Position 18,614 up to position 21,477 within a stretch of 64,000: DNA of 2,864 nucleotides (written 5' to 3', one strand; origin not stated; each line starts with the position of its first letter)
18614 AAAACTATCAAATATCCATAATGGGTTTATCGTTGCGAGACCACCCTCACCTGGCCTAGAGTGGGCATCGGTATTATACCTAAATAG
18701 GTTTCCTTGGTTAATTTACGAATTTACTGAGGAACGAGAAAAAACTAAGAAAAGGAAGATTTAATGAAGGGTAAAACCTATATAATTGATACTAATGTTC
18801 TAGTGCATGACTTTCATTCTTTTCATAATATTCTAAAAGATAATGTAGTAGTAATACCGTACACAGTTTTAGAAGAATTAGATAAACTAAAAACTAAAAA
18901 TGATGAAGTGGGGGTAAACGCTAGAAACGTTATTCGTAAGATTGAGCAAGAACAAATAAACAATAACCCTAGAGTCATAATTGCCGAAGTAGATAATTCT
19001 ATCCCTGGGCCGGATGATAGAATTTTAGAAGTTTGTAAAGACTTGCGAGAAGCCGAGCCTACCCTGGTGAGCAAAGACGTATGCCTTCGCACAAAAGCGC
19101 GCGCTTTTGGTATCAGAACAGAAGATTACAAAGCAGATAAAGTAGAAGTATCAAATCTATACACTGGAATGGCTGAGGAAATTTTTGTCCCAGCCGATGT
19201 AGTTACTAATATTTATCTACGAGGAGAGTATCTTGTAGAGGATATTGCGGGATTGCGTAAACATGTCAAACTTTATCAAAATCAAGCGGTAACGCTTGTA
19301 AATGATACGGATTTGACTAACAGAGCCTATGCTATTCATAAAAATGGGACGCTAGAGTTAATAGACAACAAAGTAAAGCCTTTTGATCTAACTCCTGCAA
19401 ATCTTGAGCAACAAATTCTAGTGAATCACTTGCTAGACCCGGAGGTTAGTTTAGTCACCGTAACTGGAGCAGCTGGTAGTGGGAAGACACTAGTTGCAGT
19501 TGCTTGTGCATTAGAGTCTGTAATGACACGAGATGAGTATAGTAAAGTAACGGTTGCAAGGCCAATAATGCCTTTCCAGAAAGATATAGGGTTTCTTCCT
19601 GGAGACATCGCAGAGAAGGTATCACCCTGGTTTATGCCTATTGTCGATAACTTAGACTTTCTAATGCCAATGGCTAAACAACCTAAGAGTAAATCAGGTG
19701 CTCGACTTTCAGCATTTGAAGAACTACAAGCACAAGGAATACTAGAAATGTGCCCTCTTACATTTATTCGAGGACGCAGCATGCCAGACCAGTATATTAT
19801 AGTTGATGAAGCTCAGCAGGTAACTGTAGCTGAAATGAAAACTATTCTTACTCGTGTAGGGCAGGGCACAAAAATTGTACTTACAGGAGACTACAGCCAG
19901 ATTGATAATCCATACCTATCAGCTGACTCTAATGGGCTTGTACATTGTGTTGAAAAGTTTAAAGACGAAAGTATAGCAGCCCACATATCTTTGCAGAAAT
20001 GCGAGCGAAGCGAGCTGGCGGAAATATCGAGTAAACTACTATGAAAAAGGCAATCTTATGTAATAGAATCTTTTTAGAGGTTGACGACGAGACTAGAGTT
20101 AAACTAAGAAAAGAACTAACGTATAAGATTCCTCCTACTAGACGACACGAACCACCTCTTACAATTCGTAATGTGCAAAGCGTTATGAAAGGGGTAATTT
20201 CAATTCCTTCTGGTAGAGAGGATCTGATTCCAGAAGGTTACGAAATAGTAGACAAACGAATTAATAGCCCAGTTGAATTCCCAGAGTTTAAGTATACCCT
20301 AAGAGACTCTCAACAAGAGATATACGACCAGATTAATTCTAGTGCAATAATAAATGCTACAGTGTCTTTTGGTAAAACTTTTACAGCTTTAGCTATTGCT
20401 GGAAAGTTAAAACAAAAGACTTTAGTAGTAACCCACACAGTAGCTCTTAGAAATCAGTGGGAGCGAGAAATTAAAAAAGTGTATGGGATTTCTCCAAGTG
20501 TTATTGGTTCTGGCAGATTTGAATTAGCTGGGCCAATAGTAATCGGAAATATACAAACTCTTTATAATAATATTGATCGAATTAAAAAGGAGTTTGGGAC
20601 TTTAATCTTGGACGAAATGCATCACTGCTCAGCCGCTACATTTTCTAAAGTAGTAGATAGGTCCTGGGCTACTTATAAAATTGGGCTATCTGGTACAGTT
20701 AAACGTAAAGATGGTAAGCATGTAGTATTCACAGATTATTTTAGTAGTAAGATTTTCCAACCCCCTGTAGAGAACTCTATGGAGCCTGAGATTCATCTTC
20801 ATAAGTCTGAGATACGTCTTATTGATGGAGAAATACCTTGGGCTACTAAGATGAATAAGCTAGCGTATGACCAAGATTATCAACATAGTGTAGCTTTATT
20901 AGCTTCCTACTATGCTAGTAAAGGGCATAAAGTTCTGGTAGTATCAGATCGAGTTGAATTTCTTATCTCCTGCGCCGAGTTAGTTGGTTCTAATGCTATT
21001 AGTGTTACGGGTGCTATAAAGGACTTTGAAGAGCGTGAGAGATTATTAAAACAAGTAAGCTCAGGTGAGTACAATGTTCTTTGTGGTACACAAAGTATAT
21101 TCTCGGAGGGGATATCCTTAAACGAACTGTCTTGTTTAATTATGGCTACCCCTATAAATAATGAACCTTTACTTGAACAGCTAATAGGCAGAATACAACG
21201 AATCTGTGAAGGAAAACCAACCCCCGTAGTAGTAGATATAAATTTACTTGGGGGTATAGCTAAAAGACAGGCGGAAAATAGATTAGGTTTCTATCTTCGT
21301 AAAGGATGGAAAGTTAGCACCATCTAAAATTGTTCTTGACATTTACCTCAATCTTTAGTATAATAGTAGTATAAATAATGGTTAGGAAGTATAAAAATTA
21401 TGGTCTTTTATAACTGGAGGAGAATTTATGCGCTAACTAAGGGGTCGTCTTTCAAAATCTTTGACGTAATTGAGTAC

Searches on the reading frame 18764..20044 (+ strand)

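Call 14: search_protein_families(library=phrogs, proteins=[window:18764-20044:+], max_evalue=0.001)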
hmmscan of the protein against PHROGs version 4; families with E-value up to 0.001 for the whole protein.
window:18764-20044:+ (426 aa): 5 families
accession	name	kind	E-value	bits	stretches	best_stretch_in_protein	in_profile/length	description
phrog_2765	-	other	1.1e-103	348.5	1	4-424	3-441/443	PhoH-like phosphate starvation-inducible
phrog_170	-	other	1.3e-59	203.3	1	206-419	70-270/323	PhoH-like phosphate starvation-inducible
phrog_32482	-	other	6.1e-10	39.4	1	230-379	399-533/589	PhoH-like phosphate starvation-inducible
phrog_4412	-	DNA, RNA and nucleotide metabolism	0.00016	21.1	0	215-381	334-461/743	exonuclease V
phrog_325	-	DNA, RNA and nucleotide metabolism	0.00048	19.5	0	157-245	418-507/986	Dda-like helicase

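Call 15: search_protein_families(library=pfam, proteins=[window:18764-20044:+], max_evalue=0.001)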
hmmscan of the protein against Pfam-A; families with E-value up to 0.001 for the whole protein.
window:18764-20044:+ (426 aa): 7 families
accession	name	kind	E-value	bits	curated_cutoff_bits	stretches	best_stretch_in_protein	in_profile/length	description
PF02562.22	PhoH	-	1e-48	166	27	1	209-418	2-196/205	PhoH-like protein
PF13638.12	PIN_4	-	2e-29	103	21.9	1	6-123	1-132/132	PIN domain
PF13604.12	AAA_30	-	2e-10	41.2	27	1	339-380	86-128/191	AAA domain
PF13245.12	AAA_19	-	6e-09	36.6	25.1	1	340-380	89-129/134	AAA domain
PF13401.12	AAA_22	-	6.4e-05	23.7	27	0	230-249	7-26/130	AAA domain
PF00270.35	DEAD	-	8.9e-05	22.7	26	0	216-267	4-53/167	DEAD/DEAH box helicase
PF09848.15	SLFN-g3_helicase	-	0.00068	19.5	24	0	230-261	3-34/354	Schlafen group 3, DNA/RNA helicase domain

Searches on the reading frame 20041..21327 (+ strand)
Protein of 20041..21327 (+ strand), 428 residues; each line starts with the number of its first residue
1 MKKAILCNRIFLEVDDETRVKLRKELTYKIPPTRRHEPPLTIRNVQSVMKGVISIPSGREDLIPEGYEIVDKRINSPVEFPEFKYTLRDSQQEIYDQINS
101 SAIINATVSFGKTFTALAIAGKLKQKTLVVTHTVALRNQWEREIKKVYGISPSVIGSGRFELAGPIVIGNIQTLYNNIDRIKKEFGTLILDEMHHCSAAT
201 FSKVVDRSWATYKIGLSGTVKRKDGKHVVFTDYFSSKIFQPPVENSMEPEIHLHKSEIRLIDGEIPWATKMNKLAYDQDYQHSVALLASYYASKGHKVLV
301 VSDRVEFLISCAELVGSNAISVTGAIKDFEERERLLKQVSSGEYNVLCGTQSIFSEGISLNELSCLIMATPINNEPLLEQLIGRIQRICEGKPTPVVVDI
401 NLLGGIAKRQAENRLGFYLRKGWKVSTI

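Call 14: search_protein_families(library=phrogs, proteins=[window:20041-21327:+], max_evalue=0.001)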
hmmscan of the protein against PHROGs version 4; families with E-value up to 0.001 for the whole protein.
window:20041-21327:+ (428 aa): 5 families
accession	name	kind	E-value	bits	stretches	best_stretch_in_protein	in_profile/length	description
phrog_16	-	DNA, RNA and nucleotide metabolism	8.5e-64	217.2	1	24-401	230-599/986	DNA helicase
phrog_62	-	DNA, RNA and nucleotide metabolism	2.5e-27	95.8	2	79-225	689-854/1881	DNA helicase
phrog_9690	-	DNA, RNA and nucleotide metabolism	3.6e-18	66.6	1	173-401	29-269/306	DNA helicase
phrog_16259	-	DNA, RNA and nucleotide metabolism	5.7e-10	40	1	81-235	112-276/330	DNA helicase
phrog_2488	-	DNA, RNA and nucleotide metabolism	9.1e-05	22.4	1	68-146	4-93/579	DNA helicase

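Call 15: search_protein_families(library=pfam, proteins=[window:20041-21327:+], max_evalue=0.001)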
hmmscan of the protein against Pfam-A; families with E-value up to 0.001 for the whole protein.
window:20041-21327:+ (428 aa): 3 families
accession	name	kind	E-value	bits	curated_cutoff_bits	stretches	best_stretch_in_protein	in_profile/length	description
PF04851.21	ResIII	-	1.5e-19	71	22.5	1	85-222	2-164/164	Type III restriction enzyme, res subunit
PF00271.37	Helicase_C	-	1.1e-09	38.9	23.5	1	291-388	11-109/110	Helicase conserved C-terminal domain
PF00270.35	DEAD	-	1.3e-08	35.2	26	1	90-221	3-161/167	DEAD/DEAH box helicase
